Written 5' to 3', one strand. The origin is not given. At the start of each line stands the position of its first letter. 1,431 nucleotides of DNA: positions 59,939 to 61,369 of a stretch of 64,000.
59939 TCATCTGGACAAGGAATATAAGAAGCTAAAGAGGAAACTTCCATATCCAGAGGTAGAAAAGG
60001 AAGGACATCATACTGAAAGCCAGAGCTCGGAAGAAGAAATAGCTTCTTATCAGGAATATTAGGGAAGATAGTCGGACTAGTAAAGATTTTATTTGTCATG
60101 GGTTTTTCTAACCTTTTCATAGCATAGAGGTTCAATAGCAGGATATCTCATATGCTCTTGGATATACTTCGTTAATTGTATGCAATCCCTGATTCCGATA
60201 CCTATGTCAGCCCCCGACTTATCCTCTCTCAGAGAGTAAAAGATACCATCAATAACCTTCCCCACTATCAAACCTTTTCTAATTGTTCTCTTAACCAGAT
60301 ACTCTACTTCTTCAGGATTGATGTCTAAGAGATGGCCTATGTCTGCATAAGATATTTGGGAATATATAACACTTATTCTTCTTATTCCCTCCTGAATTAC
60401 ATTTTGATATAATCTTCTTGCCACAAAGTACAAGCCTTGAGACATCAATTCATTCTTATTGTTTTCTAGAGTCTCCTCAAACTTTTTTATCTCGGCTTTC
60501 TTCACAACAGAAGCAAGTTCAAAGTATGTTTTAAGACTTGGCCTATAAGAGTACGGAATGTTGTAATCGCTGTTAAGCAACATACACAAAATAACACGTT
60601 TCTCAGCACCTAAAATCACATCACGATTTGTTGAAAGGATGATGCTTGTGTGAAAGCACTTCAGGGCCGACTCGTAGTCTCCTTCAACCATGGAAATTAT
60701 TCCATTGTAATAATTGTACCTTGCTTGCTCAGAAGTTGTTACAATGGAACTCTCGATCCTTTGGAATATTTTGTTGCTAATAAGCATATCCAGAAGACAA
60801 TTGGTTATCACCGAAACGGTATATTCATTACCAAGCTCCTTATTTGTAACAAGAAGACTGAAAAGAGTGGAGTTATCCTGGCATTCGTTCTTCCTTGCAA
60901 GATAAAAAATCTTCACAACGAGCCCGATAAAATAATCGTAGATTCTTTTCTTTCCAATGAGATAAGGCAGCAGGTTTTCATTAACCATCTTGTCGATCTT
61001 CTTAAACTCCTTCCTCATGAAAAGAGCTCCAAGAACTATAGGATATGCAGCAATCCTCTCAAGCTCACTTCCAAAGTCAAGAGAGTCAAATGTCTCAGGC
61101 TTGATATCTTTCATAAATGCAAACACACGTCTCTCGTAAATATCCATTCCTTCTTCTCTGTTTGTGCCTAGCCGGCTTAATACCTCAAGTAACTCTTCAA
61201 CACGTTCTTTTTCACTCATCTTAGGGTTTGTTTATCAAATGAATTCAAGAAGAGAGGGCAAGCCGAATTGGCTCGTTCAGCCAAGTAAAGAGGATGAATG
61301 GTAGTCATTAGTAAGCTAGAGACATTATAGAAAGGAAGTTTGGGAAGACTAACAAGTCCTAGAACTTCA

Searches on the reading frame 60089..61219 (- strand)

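Call 20: search_protein_families(library=pfam, proteins=[window:60089-61219:-], max_evalue=0.001)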
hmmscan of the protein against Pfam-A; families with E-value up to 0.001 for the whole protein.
window:60089-61219:- (376 aa): 2 families
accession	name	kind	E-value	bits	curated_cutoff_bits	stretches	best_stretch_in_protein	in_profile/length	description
PF01399.33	PCI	-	4.2e-12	46.5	22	1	252-322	2-73/84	PCI domain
PF10602.15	RPN7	-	0.00066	19.8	29.6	0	144-198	88-145/174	26S proteasome subunit RPN7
